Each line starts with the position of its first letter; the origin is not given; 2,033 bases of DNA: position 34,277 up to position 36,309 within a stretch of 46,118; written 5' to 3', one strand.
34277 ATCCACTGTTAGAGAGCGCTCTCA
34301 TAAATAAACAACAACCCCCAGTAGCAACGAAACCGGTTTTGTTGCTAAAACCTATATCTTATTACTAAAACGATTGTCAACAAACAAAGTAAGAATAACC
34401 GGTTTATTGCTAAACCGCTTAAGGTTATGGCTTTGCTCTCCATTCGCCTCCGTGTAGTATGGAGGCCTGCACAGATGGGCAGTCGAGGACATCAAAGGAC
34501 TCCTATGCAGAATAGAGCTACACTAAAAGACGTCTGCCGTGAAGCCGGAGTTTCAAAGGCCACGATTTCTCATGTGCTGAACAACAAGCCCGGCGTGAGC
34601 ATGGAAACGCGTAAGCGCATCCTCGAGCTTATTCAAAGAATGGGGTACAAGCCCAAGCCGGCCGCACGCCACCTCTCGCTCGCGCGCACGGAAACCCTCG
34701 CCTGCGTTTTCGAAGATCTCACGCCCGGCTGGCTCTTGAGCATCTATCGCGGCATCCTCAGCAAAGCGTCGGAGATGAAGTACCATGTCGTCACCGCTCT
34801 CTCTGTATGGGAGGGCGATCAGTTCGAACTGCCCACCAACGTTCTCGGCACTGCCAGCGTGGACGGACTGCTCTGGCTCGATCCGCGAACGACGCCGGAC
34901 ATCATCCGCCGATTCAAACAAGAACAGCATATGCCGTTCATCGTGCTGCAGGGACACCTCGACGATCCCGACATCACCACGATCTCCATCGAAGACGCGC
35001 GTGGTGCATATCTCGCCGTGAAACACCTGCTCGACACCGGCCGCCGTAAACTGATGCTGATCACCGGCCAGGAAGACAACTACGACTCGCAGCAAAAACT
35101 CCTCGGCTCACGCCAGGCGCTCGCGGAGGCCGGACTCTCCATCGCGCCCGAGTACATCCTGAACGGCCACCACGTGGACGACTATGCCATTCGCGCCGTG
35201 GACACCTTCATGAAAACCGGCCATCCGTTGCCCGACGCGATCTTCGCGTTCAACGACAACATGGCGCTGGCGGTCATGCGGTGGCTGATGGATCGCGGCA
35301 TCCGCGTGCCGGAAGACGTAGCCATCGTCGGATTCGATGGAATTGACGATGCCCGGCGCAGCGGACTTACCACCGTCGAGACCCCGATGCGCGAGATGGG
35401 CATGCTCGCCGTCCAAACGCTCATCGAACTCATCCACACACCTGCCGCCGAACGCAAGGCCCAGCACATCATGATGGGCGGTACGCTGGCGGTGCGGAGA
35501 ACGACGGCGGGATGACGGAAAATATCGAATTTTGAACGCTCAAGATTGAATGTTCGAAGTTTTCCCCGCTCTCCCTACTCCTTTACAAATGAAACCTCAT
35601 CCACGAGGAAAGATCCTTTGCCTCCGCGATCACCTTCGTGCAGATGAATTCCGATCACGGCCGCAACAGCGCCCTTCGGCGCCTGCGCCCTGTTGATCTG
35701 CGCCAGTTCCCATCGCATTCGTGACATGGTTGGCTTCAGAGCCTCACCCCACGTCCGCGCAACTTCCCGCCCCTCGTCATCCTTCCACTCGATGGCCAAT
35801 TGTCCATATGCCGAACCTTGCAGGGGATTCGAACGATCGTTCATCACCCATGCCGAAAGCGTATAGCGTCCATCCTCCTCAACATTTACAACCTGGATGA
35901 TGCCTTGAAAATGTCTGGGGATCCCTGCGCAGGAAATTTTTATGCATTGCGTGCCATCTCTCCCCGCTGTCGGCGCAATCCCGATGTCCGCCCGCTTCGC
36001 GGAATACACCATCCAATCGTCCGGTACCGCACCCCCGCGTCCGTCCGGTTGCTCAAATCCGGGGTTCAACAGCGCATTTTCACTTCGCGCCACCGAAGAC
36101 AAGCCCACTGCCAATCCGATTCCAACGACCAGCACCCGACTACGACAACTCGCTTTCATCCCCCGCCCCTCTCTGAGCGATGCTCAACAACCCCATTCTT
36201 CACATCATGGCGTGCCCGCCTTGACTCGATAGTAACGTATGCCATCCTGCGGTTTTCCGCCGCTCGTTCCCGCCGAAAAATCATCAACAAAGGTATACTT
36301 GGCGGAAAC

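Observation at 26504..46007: Side-by-side duplicated three-gene module: LacI regulator, divergent giant multi-CBM secreted protein, and a small stand-alone CBM-like partner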

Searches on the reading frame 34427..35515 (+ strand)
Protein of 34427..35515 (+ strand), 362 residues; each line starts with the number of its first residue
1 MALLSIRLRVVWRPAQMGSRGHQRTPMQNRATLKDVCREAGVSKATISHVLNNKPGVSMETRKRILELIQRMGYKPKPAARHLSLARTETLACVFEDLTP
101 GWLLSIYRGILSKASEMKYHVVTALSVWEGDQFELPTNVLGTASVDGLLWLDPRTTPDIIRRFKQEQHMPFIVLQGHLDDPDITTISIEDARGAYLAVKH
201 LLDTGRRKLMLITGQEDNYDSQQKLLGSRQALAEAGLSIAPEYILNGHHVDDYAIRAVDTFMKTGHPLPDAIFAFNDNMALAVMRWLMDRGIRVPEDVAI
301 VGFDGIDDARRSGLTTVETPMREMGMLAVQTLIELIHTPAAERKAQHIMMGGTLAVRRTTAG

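Call 7: search_protein_families(library=pfam, proteins=[window:34427-35515:+], max_evalue=0.01)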
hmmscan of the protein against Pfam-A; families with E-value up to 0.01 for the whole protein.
window:34427-35515:+ (362 aa): 8 families
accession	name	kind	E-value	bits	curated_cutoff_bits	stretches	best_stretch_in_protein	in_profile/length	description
PF13377.12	Peripla_BP_3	-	4.6e-29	102.1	26.5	1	198-360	1-167/167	Periplasmic binding protein-like domain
PF00532.27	Peripla_BP_1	-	9.8e-20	71.6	22.2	1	89-339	2-262/281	Periplasmic binding proteins and sugar binding domain of LacI family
PF00356.27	LacI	-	6.2e-17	61.6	27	1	32-76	1-45/46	Bacterial regulatory proteins, lacI family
PF13407.12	Peripla_BP_4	-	2.4e-09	37.6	35.1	1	178-310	91-223/258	Periplasmic binding protein domain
PF13443.12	HTH_26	-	0.0022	18.6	22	1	29-65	9-46/63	Cro/C1-type HTH DNA-binding domain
PF13560.12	HTH_31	-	0.0041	17.8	27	0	30-68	14-53/64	Helix-turn-helix domain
PF01381.28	HTH_3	-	0.0056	17.1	23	0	32-68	11-47/55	Helix-turn-helix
PF13384.12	HTH_23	-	0.0093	16.2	24.6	0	28-52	16-39/50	Homeodomain-like domain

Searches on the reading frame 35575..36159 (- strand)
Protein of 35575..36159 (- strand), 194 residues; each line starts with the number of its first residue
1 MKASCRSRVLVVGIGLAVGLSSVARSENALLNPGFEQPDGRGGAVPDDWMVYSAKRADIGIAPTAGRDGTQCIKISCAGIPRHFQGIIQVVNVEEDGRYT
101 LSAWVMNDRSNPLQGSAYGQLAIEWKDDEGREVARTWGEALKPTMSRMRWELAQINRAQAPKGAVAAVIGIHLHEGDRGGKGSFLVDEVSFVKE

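Call 7: search_protein_families(library=pfam, proteins=[window:35575-36159:-], max_evalue=0.01)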
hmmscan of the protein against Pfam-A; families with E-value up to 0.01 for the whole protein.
window:35575-36159:- (194 aa): 1 family
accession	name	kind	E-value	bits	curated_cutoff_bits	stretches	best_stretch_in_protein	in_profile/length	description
PF02018.23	CBM_4_9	-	7e-05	23.6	25.9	1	28-126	2-90/136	Carbohydrate binding domain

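Call 13: search_protein_families(library=ncbifam, proteins=[window:35575-36159:-], max_evalue=0.1)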
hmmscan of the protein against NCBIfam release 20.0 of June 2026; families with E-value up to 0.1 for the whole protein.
window:35575-36159:- (194 aa): 1 family
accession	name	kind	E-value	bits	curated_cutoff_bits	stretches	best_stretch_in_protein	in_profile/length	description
NF033675.1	NTTRR-F1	subfamily_domain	0.052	13.7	70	0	88-192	50-153/155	NTTRR-F1 domain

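Call 16: find_homologous_proteins(query=window:35575-36159:-)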
Query window:35575-36159:- (194 aa): 1 proteins with E <= 0.001 among 440 candidates.
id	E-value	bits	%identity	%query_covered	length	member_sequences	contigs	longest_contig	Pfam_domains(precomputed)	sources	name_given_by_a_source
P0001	4.3e-108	378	86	100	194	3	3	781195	-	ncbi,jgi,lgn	jgi:hypothetical protein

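Call 17: find_encoding_contigs(protein=P0001, flank=10000, max_places=5)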
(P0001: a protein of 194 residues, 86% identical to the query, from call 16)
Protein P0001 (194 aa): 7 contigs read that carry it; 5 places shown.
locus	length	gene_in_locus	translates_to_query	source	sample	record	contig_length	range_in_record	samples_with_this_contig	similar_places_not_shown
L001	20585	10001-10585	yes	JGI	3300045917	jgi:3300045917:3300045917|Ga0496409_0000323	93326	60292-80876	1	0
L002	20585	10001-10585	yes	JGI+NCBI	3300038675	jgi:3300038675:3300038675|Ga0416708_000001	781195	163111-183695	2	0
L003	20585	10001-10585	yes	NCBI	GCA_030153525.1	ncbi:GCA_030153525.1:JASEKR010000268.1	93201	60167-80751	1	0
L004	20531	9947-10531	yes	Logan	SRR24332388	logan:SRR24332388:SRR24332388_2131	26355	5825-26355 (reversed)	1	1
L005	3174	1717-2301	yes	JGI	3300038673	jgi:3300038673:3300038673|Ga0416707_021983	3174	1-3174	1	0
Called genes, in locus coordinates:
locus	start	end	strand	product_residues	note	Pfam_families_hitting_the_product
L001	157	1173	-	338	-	PF00356:LacI, PF13407:Peripla_BP_4, PF00532:Peripla_BP_1, PF13377:Peripla_BP_3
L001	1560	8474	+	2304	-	-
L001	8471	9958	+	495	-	-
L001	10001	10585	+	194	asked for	-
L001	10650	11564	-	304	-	PF00532:Peripla_BP_1, PF13407:Peripla_BP_4, PF13377:Peripla_BP_3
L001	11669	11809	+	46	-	-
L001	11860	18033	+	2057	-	PF02018:CBM_4_9 (faint), PF04349:MdoG (faint)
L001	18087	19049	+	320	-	PF18884:TSP3_bac (weak)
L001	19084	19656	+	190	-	-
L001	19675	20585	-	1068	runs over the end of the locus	PF04851:ResIII, PF00176:SNF2-rel_dom, PF00270:DEAD, PF00271:Helicase_C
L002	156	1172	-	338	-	PF00356:LacI, PF13407:Peripla_BP_4, PF00532:Peripla_BP_1, PF13377:Peripla_BP_3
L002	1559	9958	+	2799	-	-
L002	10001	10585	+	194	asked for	-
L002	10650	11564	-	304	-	PF00532:Peripla_BP_1, PF13407:Peripla_BP_4, PF13377:Peripla_BP_3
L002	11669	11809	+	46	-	-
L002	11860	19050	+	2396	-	PF02018:CBM_4_9 (faint), PF04349:MdoG (faint), PF18884:TSP3_bac (faint)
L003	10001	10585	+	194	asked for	-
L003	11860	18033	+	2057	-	PF02018:CBM_4_9 (faint), PF04349:MdoG (faint)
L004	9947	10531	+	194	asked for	-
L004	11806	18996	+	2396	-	PF02018:CBM_4_9 (faint), PF04349:MdoG (faint), PF18884:TSP3_bac (faint)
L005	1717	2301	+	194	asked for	-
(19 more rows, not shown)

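Call 25: search_protein_representatives(alignment_id=A2)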
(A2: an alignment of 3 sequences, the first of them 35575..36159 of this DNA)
Query: 3 sequences, 194 profile positions. Proteins with E-value up to 0.001 (for the whole library): 430; up to 1e-10: 220; up to 1e-30: 80. The best 150 are listed.
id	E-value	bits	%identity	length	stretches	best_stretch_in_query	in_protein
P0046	1.4e-98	344.7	-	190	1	4-194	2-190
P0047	2.4e-60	220.0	-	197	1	8-193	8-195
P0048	3.6e-54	199.8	-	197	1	8-191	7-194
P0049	1.2e-51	191.6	-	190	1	14-192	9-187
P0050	1.3e-48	181.6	-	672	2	22-191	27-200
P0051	9.8e-48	178.8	-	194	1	21-193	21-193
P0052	5.1e-47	176.5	-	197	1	22-194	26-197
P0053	3.2e-45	170.6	-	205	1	11-189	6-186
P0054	4.2e-45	170.2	-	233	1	25-193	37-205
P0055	4.6e-45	170.1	-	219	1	9-191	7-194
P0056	2.0e-44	168.0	-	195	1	17-194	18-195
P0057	8.3e-44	166.0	-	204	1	15-191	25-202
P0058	2.1e-43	164.7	-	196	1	10-191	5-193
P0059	3.2e-43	164.1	-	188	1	9-192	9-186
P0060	5.3e-43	163.4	-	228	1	1-191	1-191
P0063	1.1e-42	162.3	-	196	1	14-194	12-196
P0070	1.4e-40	155.5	-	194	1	8-191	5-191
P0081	4.7e-38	147.2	-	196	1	14-193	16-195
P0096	5.3e-36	140.5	-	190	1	11-191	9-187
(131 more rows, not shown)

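Call 31: find_encoding_contigs(protein=P0048, flank=10000, max_places=2)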
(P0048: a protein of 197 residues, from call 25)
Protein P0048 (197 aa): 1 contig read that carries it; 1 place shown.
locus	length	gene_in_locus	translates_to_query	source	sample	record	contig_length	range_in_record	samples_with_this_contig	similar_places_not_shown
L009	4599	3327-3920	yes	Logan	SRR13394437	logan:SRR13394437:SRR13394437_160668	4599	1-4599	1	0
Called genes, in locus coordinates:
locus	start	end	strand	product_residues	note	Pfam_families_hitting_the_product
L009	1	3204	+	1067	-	?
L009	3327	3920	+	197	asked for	PF02018:CBM_4_9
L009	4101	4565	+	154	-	-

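Call 85: search_solved_structures(query=A3, max_evalue=1)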
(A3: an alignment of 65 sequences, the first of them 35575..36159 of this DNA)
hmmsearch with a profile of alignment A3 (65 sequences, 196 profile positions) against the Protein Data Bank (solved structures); distinct sequences matched with E-value up to 1: 2.
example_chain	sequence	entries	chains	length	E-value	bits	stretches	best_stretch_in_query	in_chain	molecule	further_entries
4d0q_A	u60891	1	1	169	0.0014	21.3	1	29-112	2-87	HYALURONATE LYASE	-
9fli_A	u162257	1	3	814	0.096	15.2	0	5-56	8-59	Arabinogalactan endo-beta-1,4-galactanase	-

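Call 86: search_protein_families(library=pfam, alignment_id=A3, max_evalue=0.01)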
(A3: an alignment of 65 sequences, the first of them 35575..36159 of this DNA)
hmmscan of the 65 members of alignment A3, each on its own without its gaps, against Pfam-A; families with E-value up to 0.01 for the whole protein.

A. member 1, window:35575-36159:- (194 aa): 1 family
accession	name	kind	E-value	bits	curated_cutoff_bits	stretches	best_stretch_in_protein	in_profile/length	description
PF02018.23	CBM_4_9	-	7e-05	23.6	25.9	1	28-126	2-90/136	Carbohydrate binding domain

B. families by the number of members that match (of 65 scanned): 6 families
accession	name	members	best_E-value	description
PF02018.23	CBM_4_9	37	5.3e-11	Carbohydrate binding domain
PF22825.2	HpiC1-like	3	2.8e-05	HpiC1 cyclase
PF22637.2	CBM_4_9_1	2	0.0012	BppA domain 1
PF25235.1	DUF7850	1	0.0003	Domain of unknown function (DUF7850)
PF01835.25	MG2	1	0.0038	MG2 domain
PF21253.3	Mann_GBD_bact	1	0.005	Mannanase, galactose-binding domain-like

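Call 107: list_cluster_members(proteins=[P0047, P0049, P0051, P0053, P0056, P0059, P0063, P0070, P0081, P0096])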
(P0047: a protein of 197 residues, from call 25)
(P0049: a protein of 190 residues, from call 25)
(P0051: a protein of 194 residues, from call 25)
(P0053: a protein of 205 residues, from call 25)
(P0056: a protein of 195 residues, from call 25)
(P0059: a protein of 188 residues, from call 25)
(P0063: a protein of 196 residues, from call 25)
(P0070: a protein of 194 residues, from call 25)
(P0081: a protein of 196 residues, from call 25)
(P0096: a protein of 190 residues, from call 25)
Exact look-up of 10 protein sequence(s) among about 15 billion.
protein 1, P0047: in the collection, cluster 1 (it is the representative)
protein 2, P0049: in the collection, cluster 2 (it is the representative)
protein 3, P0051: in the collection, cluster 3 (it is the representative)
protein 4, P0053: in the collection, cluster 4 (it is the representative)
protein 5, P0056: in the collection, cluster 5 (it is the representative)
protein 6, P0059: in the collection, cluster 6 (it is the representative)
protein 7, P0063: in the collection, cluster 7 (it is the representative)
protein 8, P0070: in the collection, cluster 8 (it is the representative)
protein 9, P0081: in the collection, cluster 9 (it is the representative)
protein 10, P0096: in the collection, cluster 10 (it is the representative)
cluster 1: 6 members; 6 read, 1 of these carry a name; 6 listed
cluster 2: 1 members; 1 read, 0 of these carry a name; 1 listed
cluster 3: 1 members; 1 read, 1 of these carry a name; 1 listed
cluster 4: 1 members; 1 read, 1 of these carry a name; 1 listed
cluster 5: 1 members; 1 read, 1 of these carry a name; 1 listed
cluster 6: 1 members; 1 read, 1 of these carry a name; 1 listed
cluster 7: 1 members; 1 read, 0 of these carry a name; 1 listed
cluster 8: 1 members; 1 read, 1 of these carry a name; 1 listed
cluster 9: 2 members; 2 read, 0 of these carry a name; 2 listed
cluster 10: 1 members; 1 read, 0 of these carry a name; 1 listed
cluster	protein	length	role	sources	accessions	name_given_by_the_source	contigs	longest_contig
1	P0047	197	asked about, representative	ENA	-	-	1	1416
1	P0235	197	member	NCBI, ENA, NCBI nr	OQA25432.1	MAG: hypothetical protein BWY59_01784 [Verrucomicrobia bacterium ADurb.Bin345]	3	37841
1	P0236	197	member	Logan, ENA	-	-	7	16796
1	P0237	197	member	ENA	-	-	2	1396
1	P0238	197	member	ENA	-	-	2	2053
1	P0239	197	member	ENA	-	-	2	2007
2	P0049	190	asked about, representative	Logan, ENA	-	-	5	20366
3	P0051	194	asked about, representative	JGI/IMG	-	hypothetical protein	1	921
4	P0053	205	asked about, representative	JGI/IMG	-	hypothetical protein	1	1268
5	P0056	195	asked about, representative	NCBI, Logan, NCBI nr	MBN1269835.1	MAG: hypothetical protein JXB04_09620 [Kiritimatiellae bacterium] | hypothetical protein [Kiritimatiellia bacterium]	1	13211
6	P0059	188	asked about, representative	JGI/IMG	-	hypothetical protein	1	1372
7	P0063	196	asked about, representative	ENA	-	-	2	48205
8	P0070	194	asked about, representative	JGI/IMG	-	hypothetical protein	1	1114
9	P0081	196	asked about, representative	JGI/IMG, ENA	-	-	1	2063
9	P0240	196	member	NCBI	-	-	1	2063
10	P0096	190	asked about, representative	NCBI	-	-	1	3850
